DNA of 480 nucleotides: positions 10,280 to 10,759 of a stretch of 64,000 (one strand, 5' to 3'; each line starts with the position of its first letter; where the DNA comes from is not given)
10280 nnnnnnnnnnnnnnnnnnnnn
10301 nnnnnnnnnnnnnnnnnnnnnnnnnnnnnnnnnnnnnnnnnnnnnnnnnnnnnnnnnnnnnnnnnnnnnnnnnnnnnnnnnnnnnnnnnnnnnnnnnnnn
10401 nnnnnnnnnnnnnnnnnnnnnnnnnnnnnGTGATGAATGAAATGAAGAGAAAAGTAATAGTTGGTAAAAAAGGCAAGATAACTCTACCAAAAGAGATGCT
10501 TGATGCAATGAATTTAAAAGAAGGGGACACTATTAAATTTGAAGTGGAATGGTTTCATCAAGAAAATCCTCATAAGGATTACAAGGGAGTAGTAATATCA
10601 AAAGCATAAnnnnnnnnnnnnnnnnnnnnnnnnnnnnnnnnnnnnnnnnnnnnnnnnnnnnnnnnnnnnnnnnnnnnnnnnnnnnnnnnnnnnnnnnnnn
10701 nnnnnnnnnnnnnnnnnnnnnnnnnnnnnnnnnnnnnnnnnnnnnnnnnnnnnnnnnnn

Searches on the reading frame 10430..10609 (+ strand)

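Call 13: search_protein_families(library=pfam, proteins=[window:10430-10609:+], max_evalue=0.01)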
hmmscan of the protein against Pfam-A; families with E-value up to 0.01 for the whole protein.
window:10430-10609:+ (59 aa): 1 family
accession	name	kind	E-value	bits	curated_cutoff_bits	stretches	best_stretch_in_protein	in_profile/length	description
PF04014.23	MazE_antitoxin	-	7.4e-09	35.9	24.7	1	9-39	2-32/48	Antidote-toxin recognition MazE, bacterial antitoxin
